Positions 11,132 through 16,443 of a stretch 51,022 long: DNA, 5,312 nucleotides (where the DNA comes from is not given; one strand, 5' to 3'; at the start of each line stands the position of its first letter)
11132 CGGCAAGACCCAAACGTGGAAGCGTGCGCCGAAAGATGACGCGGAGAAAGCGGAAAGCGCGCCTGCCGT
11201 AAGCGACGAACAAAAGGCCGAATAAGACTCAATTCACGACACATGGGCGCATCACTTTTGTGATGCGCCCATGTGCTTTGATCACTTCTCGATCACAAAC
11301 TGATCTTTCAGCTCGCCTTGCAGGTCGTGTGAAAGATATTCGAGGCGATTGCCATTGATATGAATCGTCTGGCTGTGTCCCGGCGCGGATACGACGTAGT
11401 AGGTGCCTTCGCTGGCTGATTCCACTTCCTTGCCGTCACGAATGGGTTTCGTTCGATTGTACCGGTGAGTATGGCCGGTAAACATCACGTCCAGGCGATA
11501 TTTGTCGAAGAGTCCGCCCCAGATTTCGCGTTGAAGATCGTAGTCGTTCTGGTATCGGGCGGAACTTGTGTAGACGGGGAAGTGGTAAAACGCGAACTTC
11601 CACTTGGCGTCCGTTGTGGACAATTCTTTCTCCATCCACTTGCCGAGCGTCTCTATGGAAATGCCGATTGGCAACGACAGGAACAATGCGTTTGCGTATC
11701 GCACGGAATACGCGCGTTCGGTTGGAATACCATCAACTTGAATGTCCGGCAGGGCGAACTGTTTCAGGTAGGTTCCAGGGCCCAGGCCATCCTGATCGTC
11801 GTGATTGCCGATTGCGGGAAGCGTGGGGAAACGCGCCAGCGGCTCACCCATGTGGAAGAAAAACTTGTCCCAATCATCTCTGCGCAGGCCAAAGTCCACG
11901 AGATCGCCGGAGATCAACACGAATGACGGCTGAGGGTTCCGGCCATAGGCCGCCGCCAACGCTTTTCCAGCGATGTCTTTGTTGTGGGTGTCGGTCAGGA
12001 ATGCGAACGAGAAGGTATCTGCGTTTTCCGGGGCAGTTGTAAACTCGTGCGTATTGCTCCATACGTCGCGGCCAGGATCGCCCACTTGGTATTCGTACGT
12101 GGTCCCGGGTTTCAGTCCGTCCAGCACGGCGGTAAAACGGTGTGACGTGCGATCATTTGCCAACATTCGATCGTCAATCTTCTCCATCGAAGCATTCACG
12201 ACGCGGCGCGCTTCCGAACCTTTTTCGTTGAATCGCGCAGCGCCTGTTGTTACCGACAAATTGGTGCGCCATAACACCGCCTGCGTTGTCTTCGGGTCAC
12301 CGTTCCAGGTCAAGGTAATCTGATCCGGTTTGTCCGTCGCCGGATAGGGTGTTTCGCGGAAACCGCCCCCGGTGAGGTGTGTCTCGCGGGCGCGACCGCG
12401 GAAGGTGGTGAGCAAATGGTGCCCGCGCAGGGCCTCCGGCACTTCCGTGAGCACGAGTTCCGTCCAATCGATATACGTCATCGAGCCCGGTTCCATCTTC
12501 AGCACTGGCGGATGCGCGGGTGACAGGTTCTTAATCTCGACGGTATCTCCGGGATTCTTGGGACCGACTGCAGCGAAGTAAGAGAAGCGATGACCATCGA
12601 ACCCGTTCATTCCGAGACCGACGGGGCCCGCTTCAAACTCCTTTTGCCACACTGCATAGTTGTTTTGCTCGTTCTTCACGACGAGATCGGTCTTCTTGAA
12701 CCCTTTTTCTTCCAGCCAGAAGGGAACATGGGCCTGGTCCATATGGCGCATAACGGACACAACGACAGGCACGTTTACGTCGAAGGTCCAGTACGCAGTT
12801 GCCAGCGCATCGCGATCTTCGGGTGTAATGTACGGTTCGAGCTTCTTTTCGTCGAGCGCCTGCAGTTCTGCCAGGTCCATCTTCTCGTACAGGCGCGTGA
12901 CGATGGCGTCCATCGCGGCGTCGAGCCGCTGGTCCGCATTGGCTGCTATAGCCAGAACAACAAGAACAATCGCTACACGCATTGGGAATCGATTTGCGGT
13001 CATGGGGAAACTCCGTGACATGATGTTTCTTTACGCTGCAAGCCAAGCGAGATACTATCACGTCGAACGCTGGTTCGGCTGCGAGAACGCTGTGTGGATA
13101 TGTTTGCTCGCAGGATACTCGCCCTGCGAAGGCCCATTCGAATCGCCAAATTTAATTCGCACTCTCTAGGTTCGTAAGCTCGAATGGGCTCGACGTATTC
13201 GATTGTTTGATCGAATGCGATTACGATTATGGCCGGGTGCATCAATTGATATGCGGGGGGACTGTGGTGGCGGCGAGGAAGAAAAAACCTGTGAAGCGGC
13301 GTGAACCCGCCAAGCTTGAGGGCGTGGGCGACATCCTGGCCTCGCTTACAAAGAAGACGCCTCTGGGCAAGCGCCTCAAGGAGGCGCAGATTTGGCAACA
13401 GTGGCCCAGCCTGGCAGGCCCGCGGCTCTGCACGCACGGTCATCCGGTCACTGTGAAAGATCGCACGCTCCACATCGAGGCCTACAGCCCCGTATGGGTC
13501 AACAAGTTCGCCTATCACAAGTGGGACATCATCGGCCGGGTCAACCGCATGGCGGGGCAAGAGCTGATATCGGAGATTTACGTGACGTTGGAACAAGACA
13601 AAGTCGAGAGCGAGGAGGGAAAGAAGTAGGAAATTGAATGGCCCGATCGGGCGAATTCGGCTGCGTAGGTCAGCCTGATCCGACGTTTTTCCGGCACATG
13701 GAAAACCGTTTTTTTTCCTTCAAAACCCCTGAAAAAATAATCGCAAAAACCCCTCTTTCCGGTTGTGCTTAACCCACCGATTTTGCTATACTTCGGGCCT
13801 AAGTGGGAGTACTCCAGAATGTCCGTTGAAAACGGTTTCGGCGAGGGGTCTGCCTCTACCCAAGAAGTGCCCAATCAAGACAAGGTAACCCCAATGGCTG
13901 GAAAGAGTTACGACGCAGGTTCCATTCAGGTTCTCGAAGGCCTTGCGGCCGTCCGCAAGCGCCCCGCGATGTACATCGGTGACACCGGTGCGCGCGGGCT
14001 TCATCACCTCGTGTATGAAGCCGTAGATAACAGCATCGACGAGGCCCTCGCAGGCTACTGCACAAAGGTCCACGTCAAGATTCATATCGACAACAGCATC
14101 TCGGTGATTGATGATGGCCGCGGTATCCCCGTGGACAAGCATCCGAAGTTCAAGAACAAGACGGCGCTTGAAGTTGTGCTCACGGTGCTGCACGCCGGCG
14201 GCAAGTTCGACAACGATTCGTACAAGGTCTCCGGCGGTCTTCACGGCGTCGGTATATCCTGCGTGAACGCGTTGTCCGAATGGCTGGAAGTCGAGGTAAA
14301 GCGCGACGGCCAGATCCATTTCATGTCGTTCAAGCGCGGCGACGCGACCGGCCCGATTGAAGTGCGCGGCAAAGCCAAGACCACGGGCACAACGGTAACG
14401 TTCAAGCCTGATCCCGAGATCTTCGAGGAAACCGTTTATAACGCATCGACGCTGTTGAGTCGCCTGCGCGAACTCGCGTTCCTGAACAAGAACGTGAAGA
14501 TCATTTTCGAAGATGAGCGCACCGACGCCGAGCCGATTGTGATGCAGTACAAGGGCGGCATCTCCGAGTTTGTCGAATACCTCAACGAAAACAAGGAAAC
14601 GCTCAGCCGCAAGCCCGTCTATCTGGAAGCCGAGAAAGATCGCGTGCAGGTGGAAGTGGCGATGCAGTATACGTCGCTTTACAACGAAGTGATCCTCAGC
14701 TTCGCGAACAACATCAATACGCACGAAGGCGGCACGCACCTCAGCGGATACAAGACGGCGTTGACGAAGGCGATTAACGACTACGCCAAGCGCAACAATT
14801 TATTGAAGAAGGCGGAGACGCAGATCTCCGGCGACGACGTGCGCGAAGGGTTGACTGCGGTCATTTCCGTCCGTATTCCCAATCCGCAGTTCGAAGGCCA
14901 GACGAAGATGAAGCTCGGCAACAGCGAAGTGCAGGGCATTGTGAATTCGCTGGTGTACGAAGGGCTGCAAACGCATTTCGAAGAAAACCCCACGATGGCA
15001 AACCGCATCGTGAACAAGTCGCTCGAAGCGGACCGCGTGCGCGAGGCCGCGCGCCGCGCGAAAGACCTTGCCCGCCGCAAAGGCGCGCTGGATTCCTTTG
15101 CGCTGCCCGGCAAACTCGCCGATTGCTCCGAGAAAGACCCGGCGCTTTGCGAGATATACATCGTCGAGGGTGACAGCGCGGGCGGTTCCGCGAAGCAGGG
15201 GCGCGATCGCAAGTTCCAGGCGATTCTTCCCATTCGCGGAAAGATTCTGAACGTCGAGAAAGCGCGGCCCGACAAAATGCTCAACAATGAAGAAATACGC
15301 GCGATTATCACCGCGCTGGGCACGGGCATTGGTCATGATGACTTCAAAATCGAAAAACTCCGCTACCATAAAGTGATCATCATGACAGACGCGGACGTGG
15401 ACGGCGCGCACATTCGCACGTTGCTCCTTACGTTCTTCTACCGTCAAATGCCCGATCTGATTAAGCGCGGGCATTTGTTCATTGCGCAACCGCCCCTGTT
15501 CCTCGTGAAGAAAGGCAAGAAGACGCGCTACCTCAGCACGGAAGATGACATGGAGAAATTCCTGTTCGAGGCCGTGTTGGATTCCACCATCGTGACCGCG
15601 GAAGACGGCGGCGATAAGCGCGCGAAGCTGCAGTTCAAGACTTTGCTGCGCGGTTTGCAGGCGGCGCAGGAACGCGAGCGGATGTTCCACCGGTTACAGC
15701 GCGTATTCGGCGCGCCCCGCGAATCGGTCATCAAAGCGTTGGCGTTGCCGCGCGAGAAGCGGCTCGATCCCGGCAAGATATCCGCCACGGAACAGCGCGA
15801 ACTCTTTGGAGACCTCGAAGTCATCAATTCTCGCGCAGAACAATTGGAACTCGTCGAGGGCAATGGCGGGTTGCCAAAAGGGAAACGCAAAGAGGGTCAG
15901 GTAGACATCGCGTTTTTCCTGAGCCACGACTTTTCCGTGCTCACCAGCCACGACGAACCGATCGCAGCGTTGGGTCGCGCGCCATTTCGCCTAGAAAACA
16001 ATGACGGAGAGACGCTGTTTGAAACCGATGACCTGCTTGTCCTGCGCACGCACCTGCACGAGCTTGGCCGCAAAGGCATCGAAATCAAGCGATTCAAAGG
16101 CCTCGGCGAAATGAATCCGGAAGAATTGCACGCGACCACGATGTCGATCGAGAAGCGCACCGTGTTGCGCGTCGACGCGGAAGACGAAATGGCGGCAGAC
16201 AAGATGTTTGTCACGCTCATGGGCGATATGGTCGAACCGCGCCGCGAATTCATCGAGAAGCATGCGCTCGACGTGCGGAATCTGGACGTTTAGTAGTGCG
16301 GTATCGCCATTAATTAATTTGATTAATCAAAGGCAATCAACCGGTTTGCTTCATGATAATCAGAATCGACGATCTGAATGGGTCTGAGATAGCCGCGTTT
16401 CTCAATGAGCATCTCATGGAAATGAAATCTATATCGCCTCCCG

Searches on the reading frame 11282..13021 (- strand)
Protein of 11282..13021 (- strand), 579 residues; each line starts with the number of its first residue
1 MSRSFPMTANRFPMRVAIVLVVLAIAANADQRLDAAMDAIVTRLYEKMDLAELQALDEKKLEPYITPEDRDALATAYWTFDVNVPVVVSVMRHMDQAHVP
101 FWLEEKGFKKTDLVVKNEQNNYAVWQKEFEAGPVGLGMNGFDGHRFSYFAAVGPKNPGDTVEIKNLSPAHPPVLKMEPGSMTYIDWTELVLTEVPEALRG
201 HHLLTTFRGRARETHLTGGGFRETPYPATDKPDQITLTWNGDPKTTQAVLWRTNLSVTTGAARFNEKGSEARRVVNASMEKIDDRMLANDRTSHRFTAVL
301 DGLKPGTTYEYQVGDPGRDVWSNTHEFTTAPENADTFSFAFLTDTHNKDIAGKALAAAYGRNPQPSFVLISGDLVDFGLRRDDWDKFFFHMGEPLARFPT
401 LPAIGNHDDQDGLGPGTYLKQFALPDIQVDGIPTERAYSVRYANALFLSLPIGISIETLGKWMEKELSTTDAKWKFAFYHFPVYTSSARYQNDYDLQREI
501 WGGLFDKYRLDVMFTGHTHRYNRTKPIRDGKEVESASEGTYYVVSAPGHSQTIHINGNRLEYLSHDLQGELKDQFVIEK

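Call 73: search_protein_families(library=pfam, proteins=[window:11282-13021:-], max_evalue=0.00001)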
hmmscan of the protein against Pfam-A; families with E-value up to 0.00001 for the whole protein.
window:11282-13021:- (579 aa): 2 families
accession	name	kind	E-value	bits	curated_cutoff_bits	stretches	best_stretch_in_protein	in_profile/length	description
PF16656.11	Pur_ac_phosph_N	-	8.3e-21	74.8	30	1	232-329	1-93/93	Purple acid Phosphatase, N-terminal domain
PF00149.33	Metallophos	-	6.9e-15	56.4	21.5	1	338-521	2-191/191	Calcineurin-like phosphoesterase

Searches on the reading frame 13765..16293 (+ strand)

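Call 73: search_protein_families(library=pfam, proteins=[window:13765-16293:+], max_evalue=0.00001)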
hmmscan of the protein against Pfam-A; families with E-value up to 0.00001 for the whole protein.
window:13765-16293:+ (842 aa): 4 families
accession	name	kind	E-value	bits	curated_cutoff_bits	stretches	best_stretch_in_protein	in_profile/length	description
PF00204.31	DNA_gyraseB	-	1.1e-63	214.2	27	1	265-434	1-172/173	DNA gyrase B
PF00986.26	DNA_gyraseB_C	-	3.3e-25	88.4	29.8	1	770-831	2-63/63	DNA gyrase B subunit, carboxyl terminus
PF01751.28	Toprim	-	2.7e-21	76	23.1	1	463-575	1-95/96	Toprim domain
PF02518.31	HATPase_c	-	5.8e-18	65.8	26.4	1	77-217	4-109/111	Histidine kinase-, DNA gyrase B-, and HSP90-like ATPase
